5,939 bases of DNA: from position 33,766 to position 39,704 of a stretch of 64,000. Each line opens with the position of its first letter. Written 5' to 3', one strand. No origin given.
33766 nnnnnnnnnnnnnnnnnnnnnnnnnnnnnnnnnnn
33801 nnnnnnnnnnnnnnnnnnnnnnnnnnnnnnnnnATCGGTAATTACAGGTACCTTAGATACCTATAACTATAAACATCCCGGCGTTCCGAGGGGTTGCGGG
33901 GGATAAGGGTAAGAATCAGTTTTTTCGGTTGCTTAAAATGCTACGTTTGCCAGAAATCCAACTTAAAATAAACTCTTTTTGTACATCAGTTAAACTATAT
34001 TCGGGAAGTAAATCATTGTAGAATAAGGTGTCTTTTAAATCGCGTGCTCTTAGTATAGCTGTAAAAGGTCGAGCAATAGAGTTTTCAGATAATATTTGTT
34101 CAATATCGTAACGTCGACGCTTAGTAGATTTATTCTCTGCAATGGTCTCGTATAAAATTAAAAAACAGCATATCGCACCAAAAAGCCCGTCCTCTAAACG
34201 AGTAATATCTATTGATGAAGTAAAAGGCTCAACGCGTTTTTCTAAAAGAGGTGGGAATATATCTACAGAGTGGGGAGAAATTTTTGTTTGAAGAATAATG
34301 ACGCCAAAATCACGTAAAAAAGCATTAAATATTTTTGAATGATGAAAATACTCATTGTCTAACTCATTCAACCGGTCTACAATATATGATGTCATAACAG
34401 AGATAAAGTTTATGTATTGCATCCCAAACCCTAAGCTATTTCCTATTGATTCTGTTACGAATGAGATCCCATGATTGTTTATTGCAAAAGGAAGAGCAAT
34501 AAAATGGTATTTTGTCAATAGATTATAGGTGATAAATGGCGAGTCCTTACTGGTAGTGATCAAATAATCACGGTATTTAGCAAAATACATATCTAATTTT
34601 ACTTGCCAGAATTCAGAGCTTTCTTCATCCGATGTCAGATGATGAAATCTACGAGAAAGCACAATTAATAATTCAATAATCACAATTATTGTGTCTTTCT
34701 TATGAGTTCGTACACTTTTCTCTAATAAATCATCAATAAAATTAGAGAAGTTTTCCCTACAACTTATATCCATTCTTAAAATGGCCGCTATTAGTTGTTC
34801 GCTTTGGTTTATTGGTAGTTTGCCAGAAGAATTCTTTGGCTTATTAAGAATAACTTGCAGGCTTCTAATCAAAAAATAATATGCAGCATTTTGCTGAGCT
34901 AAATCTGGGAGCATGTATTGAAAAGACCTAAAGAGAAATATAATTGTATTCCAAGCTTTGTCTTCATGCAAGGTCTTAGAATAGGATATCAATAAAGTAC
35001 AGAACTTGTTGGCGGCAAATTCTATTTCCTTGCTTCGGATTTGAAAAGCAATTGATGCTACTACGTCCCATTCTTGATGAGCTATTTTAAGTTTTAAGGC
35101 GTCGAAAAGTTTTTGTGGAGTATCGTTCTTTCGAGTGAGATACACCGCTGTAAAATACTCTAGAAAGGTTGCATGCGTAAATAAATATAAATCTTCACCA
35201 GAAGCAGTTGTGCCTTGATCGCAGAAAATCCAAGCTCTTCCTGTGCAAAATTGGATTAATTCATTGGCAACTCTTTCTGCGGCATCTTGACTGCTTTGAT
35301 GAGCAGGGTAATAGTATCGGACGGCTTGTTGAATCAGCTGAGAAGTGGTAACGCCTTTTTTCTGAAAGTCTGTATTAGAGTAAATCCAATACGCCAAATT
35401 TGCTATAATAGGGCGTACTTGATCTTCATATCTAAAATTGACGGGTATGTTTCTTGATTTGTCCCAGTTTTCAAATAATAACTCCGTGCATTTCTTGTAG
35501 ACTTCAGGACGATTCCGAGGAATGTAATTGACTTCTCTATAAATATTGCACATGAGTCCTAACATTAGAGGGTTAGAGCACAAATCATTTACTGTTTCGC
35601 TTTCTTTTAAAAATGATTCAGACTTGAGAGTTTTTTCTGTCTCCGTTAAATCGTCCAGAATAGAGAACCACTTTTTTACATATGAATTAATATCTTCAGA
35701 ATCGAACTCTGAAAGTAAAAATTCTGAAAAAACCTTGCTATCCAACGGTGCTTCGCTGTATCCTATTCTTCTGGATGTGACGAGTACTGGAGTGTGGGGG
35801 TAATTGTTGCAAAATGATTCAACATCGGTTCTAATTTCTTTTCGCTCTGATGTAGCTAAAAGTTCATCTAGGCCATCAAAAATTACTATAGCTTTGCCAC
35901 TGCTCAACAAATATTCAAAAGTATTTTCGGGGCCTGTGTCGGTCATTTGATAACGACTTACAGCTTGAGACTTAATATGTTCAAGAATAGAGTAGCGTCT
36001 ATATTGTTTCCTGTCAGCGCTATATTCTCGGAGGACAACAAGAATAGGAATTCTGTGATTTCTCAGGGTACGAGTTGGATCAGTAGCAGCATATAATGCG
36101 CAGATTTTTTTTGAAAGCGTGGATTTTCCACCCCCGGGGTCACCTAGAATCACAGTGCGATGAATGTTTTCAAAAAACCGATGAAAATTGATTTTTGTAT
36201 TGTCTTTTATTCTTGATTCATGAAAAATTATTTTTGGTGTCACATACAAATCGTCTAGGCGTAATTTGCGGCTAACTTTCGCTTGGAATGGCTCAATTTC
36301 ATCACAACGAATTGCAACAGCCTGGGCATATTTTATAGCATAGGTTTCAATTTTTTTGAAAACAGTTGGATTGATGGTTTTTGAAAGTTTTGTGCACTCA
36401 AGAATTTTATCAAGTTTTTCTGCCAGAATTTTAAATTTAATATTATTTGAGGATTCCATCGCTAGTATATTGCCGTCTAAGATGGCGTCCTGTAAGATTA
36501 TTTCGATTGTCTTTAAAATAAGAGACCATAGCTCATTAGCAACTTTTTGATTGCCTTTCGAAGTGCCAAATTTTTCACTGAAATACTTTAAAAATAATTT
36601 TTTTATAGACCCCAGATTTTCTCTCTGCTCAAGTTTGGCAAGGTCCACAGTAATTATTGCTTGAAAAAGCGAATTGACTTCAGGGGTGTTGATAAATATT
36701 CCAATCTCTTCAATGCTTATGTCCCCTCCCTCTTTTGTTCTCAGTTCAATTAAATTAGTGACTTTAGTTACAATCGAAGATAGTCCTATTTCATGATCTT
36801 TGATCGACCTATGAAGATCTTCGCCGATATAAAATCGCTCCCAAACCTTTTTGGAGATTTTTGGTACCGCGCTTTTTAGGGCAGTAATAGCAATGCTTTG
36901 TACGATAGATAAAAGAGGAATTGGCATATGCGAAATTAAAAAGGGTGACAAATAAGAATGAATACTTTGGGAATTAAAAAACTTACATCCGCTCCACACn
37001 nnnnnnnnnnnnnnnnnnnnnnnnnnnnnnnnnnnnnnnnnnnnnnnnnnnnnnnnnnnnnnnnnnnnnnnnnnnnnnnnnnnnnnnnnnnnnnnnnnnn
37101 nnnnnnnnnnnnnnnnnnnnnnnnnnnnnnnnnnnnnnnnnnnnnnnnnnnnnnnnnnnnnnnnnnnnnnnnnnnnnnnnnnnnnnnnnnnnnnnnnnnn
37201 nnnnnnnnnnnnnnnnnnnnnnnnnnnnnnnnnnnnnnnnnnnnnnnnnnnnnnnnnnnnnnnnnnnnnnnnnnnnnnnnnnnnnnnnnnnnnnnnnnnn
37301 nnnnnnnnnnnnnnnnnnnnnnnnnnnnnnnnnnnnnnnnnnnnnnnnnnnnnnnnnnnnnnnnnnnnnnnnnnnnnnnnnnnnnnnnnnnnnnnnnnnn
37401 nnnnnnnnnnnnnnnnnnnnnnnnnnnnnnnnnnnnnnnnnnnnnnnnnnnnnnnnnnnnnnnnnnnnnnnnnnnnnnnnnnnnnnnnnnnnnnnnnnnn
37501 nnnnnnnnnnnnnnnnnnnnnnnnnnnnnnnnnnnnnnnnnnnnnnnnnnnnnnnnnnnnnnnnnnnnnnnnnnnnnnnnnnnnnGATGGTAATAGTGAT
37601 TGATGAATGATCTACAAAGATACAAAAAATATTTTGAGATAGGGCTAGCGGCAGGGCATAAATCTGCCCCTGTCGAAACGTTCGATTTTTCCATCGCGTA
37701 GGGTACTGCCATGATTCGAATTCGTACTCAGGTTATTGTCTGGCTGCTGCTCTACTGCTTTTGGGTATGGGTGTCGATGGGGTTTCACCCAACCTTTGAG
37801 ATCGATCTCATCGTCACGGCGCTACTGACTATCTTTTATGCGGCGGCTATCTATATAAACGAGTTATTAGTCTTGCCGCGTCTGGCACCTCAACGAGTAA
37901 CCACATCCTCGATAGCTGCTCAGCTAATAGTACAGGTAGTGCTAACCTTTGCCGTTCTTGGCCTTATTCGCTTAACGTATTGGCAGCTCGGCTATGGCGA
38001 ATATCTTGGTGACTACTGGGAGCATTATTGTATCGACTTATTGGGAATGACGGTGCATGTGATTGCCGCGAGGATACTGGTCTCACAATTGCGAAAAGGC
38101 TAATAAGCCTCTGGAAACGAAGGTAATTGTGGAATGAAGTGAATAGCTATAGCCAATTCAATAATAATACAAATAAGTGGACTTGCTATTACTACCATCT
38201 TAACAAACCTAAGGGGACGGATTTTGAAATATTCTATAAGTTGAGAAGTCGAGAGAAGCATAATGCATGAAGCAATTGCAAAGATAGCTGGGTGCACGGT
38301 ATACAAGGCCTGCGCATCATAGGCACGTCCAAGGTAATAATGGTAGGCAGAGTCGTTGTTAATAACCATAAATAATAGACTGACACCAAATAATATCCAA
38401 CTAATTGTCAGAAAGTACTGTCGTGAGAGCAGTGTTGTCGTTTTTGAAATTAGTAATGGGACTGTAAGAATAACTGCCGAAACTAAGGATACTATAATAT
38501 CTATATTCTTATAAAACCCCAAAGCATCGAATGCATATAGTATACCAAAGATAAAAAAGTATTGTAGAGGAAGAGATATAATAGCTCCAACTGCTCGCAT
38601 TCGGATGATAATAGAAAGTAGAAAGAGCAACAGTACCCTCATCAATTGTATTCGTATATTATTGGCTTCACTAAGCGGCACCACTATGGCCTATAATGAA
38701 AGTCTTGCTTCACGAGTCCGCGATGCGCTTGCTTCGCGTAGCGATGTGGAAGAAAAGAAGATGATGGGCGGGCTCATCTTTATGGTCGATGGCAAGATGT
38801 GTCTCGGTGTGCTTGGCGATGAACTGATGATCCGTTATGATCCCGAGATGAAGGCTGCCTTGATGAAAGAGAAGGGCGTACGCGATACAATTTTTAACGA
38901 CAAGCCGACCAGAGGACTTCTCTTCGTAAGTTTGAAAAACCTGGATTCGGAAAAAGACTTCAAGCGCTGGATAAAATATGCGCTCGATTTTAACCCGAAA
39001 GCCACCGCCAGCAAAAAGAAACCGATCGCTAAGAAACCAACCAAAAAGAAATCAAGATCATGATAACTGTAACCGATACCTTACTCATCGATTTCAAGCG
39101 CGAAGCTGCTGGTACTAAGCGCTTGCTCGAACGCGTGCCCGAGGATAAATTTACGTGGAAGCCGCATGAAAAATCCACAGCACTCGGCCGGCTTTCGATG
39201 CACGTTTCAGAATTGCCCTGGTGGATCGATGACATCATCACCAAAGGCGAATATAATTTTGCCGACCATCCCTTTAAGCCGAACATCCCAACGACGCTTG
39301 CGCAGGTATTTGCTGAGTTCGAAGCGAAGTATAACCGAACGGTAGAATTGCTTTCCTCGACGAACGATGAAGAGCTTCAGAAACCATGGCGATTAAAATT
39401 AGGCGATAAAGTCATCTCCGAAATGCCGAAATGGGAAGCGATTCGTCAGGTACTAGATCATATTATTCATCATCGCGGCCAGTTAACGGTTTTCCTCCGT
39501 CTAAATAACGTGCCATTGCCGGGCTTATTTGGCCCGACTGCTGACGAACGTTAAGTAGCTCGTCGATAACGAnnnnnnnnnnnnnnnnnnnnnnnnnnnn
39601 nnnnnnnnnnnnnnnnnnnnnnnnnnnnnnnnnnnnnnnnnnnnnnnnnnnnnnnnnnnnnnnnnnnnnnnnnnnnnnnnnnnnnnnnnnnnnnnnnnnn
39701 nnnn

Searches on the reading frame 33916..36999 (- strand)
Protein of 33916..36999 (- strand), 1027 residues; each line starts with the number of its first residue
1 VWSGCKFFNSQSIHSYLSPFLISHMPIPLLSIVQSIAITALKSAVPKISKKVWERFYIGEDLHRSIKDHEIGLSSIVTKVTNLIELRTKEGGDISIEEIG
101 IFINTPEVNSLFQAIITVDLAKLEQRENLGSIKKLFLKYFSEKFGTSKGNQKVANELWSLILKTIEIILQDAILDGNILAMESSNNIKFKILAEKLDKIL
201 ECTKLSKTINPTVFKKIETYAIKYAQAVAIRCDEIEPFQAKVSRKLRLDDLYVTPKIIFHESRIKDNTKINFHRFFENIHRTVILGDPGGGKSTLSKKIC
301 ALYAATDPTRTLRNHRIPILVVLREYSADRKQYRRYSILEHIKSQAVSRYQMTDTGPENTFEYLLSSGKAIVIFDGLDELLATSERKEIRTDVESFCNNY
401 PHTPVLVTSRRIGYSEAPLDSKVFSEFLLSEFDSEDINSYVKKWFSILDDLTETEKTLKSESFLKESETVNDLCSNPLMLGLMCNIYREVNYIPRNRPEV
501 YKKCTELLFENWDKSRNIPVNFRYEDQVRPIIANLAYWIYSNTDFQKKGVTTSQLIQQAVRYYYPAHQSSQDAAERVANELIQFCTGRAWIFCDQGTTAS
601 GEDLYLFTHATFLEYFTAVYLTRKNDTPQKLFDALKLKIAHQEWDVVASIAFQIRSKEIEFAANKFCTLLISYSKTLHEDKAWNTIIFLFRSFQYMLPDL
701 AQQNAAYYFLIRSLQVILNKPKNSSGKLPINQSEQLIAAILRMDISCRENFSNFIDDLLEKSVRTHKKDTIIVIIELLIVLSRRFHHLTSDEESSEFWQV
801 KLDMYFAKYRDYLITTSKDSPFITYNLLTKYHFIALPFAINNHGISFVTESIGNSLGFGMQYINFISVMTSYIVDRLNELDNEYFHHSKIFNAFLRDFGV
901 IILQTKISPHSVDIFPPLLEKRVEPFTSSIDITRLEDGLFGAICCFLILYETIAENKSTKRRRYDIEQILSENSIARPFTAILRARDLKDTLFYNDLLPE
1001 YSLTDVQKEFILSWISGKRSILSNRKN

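Call 93: search_protein_families(library=pfam, proteins=[window:33916-36999:-])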
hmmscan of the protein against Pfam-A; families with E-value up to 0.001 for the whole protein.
window:33916-36999:- (1027 aa): 4 families
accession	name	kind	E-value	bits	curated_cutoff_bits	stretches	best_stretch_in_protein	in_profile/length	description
PF05729.18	NACHT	-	9.7e-13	48.7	26.7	1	281-446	2-165/167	NACHT domain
PF05621.17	TniB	-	5.1e-06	26.5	22.4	1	279-408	35-161/189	Bacterial TniB protein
PF24883.2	NPHP3_N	-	0.00081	20.1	24.8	0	283-410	26-164/164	Nephrocystin 3, N-terminal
PF20720.3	nSTAND3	-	0.0009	19.4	27.2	0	278-427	16-128/155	Novel STAND NTPase 3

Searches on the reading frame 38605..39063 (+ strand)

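Call 101: search_protein_families(library=pfam, proteins=[window:38605-39063:+])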
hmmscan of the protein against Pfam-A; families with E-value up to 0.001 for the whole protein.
window:38605-39063:+ (152 aa): 1 family
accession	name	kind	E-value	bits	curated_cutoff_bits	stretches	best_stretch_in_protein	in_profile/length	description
PF04993.18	TfoX_N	-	5.1e-14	52.6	30.1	1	41-129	2-90/91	TfoX N-terminal domain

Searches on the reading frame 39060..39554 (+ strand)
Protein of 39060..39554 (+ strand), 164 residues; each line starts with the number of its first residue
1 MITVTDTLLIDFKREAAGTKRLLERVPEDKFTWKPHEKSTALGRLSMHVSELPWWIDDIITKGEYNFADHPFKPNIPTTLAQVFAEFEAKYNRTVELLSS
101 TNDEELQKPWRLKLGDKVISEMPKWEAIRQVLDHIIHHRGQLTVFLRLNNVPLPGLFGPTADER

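Call 101: search_protein_families(library=pfam, proteins=[window:39060-39554:+])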
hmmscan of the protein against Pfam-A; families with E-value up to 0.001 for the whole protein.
window:39060-39554:+ (164 aa): 3 families
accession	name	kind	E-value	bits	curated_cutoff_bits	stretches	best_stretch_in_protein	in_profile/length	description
PF05163.17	DinB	-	2.6e-12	47.4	23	1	1-148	1-144/165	DinB family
PF12867.12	DinB_2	-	4.2e-08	34.1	24.8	1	12-142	2-128/128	DinB superfamily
PF04978.18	MST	-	0.00059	20.8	27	1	17-143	11-141/149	Mycothiol-S-transferase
